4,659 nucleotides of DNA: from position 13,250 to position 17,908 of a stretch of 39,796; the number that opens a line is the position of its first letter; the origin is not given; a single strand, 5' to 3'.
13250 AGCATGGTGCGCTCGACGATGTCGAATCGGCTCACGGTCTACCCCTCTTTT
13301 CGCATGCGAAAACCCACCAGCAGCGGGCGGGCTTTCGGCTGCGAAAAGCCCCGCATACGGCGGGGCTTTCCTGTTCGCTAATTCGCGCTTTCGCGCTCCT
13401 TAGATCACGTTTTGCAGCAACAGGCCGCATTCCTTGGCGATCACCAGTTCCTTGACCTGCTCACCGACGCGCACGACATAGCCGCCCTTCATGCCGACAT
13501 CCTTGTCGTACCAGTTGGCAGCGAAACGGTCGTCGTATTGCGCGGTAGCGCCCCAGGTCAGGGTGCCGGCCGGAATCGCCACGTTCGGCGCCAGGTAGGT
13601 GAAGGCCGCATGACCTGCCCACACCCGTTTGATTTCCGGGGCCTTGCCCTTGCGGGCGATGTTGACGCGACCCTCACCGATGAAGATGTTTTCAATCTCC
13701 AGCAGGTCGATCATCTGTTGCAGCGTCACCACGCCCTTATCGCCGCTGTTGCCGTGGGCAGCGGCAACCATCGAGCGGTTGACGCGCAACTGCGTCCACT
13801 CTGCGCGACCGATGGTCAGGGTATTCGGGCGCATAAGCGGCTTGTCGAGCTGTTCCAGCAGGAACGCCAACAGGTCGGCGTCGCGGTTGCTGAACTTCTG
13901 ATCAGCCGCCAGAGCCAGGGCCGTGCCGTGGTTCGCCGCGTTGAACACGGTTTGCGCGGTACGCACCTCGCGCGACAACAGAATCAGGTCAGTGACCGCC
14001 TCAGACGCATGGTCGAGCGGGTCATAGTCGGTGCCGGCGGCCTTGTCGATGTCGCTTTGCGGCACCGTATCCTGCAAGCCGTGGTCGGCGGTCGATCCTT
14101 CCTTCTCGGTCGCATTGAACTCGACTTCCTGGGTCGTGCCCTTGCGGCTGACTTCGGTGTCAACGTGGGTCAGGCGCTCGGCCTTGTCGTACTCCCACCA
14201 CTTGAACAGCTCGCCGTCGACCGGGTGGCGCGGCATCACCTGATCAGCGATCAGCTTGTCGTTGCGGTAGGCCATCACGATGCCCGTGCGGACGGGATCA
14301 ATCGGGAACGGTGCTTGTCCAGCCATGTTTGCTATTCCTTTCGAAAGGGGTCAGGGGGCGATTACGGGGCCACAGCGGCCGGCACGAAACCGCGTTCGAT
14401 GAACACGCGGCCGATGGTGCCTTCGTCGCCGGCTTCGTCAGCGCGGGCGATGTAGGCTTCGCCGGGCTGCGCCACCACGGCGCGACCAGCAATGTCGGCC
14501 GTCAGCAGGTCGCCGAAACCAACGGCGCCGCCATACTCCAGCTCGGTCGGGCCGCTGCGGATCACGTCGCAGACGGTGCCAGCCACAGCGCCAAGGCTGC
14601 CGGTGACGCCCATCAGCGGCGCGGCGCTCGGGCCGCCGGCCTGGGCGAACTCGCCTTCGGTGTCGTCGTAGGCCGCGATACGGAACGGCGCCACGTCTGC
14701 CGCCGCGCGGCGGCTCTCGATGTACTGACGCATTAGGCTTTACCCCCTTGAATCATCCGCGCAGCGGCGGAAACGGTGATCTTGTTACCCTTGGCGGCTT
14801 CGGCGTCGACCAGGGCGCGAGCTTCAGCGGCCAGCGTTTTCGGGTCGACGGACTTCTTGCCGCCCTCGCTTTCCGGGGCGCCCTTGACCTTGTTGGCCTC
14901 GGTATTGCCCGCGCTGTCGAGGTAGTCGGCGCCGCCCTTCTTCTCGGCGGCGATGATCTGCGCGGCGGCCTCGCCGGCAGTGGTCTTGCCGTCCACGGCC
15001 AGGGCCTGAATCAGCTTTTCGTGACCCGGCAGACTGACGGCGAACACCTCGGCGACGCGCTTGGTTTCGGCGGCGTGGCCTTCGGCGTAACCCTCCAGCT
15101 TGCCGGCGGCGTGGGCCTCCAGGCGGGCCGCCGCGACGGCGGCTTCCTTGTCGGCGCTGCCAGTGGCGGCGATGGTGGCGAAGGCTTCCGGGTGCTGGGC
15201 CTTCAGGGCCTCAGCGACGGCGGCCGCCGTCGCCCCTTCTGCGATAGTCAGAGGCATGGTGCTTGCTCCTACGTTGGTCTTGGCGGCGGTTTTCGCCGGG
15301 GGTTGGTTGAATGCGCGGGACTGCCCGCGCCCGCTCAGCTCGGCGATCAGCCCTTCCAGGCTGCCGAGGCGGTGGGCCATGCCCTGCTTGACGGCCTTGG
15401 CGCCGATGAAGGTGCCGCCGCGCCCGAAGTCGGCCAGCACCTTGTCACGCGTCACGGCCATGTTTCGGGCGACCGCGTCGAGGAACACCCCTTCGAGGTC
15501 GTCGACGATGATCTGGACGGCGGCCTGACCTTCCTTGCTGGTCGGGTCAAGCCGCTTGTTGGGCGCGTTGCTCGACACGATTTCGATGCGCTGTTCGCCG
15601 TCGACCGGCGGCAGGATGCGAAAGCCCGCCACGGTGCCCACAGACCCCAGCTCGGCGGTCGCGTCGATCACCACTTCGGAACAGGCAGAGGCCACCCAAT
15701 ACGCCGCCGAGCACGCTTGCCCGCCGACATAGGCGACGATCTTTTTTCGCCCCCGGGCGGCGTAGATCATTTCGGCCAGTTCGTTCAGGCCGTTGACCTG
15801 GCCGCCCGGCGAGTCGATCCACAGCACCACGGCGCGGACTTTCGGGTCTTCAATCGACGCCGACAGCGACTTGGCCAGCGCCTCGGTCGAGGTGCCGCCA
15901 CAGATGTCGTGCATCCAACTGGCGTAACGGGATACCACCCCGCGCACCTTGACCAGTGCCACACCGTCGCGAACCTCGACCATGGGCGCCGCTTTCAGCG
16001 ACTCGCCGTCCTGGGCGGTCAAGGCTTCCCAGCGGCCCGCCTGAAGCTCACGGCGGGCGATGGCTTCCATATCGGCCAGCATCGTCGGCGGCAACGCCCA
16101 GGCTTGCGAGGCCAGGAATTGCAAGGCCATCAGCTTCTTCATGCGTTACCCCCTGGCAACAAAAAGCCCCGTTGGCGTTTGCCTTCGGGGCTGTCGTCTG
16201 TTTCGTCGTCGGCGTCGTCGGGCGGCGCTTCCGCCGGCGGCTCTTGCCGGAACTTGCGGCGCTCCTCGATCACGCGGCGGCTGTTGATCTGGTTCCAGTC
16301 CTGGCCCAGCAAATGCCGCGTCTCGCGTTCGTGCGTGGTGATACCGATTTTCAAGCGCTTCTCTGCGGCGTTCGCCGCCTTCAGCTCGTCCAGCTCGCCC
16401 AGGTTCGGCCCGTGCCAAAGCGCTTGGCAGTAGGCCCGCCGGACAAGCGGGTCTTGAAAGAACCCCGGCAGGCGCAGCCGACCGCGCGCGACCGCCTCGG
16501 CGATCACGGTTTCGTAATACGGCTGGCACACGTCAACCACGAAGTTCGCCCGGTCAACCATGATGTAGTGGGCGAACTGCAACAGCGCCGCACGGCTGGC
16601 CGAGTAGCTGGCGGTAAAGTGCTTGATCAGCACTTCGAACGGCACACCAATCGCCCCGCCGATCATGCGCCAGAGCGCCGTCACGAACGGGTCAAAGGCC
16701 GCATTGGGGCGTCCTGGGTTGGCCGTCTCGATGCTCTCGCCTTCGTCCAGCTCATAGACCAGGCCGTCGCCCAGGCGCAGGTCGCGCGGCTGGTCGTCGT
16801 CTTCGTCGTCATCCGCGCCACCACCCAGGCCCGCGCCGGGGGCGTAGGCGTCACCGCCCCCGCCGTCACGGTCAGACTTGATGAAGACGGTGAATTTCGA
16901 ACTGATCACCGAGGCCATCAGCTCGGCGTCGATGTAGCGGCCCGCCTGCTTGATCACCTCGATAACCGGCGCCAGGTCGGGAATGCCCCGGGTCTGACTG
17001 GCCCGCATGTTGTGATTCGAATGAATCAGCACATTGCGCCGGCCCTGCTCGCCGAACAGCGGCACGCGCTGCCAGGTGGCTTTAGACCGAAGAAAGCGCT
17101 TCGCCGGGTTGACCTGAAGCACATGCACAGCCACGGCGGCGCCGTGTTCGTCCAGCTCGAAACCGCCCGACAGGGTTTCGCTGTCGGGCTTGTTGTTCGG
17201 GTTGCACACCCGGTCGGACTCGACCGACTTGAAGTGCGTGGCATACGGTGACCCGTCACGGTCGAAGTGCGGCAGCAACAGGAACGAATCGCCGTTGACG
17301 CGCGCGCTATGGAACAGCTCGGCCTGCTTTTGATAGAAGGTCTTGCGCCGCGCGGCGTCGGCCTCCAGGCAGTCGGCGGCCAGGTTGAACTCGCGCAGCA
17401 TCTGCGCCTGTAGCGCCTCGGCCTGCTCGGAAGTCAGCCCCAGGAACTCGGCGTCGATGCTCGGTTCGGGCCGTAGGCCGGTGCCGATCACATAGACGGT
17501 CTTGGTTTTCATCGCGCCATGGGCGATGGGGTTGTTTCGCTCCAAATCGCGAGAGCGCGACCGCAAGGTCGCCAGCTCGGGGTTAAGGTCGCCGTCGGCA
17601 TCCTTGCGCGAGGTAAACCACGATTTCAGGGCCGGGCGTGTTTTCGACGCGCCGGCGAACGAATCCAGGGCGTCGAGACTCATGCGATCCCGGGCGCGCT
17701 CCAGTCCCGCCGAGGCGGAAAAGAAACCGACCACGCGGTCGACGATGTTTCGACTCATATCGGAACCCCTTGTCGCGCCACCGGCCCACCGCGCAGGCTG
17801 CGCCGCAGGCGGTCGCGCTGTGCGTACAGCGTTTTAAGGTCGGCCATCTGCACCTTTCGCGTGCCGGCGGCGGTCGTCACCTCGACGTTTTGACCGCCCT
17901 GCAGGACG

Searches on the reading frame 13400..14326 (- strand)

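Call 16: search_protein_families(library=phrogs, proteins=[window:13400-14326:-], max_evalue=0.001)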
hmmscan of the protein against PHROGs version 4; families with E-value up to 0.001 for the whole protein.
window:13400-14326:- (308 aa): 1 family
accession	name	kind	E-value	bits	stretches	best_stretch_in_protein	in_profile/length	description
phrog_1005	-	head and packaging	2.6e-76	257.9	1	4-308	7-314/315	major head protein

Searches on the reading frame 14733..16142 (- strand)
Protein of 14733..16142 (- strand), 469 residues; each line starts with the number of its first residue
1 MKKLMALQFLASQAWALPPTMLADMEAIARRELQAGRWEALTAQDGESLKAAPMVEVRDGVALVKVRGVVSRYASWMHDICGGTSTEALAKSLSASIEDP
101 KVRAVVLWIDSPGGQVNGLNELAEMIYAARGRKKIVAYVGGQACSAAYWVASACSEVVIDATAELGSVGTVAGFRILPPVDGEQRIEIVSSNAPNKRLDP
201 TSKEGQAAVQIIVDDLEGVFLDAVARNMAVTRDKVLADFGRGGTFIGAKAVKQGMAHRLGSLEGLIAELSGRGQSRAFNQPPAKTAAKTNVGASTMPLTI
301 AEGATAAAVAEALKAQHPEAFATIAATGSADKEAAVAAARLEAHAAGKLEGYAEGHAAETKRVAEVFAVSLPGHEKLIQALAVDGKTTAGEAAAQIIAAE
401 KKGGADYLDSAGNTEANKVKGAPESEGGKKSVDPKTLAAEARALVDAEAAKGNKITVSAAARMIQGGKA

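Call 16: search_protein_families(library=phrogs, proteins=[window:14733-16142:-], max_evalue=0.001)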
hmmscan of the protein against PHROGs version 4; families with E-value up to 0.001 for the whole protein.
window:14733-16142:- (469 aa): 8 families
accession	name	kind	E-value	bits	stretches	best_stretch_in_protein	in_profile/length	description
phrog_53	-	head and packaging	9.4e-78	263.8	1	2-451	7-462/583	head maturation protease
phrog_33023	-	unknown function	1.8e-18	67.6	1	54-366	61-373/507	-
phrog_4759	-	unknown function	3e-18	67.3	1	30-170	49-191/209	-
phrog_94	-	head and packaging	6.3e-08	33.5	1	68-163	87-176/622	head maturation protease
phrog_24209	-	unknown function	3.5e-06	27.8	1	93-130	11-48/49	-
phrog_1827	-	other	4.1e-06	27.3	1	105-165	55-113/202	ATP-dependent protease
phrog_1684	-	head and packaging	0.0002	22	1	90-164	60-132/284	head maturation protease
phrog_2976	-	head and packaging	0.00022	22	1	84-165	36-112/394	head maturation protease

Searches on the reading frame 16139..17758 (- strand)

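Call 16: search_protein_families(library=phrogs, proteins=[window:16139-17758:-], max_evalue=0.001)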
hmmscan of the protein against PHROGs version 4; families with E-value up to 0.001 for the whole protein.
window:16139-17758:- (539 aa): 3 families
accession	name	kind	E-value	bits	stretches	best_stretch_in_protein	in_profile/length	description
phrog_21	-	head and packaging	1.3e-105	355.5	1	3-527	8-522/1362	portal protein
phrog_537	-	head and packaging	6.8e-39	134.4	1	325-501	24-198/233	portal protein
phrog_3993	-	unknown function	7.1e-07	30.3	1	43-196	34-189/195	-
